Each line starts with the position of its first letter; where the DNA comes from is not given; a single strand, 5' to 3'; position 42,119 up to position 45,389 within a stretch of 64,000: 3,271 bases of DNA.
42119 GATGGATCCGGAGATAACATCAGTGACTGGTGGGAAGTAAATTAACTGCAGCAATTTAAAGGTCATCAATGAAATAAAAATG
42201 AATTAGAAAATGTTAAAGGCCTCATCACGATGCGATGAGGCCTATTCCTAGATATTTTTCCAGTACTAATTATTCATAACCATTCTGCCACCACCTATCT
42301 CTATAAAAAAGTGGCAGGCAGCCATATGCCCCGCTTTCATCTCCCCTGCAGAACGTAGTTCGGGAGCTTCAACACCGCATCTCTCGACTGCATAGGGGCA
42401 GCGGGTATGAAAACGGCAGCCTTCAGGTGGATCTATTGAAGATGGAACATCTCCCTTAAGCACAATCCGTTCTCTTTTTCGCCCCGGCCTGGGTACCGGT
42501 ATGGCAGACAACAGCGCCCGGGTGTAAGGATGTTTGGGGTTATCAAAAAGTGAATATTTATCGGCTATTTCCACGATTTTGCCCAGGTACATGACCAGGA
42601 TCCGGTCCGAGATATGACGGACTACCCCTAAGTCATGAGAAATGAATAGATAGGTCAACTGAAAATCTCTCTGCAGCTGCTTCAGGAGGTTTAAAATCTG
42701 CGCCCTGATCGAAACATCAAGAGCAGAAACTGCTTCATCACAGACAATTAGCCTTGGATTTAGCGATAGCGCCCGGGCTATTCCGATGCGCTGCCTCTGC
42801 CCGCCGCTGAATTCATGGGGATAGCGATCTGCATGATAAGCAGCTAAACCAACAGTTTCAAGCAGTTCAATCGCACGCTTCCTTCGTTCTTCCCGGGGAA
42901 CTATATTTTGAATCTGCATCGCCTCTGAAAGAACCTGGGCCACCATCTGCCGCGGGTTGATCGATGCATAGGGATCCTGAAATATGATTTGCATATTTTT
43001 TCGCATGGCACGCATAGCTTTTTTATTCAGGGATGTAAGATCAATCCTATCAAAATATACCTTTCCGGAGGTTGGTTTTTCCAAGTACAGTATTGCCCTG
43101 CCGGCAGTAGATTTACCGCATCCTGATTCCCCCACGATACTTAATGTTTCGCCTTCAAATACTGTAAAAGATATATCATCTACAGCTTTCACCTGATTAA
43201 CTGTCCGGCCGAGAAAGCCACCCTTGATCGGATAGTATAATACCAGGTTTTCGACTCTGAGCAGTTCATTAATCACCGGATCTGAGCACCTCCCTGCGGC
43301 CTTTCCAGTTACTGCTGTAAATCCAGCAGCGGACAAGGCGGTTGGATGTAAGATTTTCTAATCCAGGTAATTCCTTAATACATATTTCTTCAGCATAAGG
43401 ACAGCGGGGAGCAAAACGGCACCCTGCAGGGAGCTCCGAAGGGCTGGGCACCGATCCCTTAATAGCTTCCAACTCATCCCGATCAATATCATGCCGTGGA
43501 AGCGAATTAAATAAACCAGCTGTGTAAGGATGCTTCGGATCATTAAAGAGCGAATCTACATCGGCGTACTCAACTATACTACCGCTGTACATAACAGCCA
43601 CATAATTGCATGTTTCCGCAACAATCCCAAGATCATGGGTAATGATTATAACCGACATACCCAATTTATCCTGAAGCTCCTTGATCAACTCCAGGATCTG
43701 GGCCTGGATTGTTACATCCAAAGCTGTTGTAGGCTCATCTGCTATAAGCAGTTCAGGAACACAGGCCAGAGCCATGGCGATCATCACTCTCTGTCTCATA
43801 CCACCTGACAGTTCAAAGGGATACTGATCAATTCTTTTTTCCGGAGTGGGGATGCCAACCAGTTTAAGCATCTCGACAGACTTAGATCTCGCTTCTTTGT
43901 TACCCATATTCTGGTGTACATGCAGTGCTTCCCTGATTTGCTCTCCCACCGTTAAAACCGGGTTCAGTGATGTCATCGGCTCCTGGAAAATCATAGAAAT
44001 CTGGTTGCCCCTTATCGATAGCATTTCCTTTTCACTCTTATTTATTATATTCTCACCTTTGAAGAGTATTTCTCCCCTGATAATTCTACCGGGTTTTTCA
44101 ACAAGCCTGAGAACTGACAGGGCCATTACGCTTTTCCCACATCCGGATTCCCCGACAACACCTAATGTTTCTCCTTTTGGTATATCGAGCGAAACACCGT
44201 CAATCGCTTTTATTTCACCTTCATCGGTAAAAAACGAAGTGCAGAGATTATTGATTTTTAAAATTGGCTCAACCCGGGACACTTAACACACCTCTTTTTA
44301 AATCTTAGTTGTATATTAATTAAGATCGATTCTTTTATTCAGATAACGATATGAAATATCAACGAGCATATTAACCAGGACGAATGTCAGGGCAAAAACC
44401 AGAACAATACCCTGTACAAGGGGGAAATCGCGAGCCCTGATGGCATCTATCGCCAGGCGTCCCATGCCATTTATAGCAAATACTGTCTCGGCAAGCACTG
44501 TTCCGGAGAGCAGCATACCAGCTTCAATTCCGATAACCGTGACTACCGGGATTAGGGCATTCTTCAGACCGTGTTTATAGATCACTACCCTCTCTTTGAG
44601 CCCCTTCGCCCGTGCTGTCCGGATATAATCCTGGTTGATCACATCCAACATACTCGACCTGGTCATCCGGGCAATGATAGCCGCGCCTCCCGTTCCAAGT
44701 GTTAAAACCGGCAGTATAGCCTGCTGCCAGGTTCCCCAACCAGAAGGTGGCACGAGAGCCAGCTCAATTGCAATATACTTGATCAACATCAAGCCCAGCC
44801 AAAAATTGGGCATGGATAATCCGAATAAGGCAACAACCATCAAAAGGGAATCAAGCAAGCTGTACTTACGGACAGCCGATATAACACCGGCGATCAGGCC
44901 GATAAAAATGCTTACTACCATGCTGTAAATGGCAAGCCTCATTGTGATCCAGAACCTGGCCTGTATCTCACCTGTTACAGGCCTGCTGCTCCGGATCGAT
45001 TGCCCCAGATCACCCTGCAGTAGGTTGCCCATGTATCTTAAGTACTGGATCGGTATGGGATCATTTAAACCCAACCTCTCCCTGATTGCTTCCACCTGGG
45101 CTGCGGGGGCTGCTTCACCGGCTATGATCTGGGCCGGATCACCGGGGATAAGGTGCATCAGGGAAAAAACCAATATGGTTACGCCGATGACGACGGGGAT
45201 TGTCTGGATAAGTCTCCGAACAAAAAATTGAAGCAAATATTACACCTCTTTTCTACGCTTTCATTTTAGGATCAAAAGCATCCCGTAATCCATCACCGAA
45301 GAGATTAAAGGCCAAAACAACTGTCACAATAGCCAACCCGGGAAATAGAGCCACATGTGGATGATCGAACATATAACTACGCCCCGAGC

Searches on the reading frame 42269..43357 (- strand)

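Call 75: search_protein_families(library=pfam, proteins=[window:42269-43357:-], max_evalue=0.00001)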
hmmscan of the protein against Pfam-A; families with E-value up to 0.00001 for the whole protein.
window:42269-43357:- (363 aa): 3 families
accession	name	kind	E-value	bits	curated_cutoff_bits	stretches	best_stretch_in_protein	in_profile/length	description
PF00005.33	ABC_tran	-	3.1e-31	109.2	25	1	60-210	2-136/137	ABC transporter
PF08352.17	oligo_HPY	-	8.6e-22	77.7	27.1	1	262-327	1-65/65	Oligopeptide/dipeptide transporter, C-terminal region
PF02463.25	SMC_N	-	4.4e-07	30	40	1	65-249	20-205/220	RecF/RecN/SMC N terminal domain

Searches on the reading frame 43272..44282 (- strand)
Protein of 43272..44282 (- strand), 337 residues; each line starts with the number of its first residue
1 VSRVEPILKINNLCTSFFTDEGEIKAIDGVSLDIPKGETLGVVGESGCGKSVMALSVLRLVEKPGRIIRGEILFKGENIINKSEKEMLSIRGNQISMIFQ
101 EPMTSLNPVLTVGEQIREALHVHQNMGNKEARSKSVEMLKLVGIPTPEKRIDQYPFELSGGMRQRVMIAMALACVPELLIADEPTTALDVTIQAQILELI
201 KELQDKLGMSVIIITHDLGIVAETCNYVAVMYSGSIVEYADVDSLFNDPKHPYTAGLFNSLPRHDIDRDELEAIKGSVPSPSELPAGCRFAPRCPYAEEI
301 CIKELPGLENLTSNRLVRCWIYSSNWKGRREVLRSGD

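Call 75: search_protein_families(library=pfam, proteins=[window:43272-44282:-], max_evalue=0.00001)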
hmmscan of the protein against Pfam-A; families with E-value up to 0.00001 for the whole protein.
window:43272-44282:- (337 aa): 4 families
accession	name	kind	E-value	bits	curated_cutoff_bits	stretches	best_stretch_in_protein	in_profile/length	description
PF00005.33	ABC_tran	-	4e-29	102.4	25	1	28-186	2-137/137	ABC transporter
PF08352.17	oligo_HPY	-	4.1e-24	85.2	27.1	1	237-301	1-65/65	Oligopeptide/dipeptide transporter, C-terminal region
PF02463.25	SMC_N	-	1.7e-08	34.6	40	1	39-231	26-212/220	RecF/RecN/SMC N terminal domain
PF13304.12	AAA_21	-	5.7e-07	30.3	27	1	148-221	228-303/304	AAA domain, putative AbiEii toxin, Type IV TA system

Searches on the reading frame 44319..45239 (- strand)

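Call 75: search_protein_families(library=pfam, proteins=[window:44319-45239:-], max_evalue=0.00001)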
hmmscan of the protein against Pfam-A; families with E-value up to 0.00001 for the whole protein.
window:44319-45239:- (307 aa): 2 families
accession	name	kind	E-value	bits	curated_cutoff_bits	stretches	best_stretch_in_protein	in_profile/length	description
PF00528.27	BPD_transp_1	-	1.8e-41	142.3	26.4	1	114-304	1-182/184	Binding-protein-dependent transport system inner membrane component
PF19300.4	BPD_transp_1_N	-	1.2e-15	58.1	23.8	1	2-78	1-77/114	Binding-prot-dependent transport system membrane comp, N-term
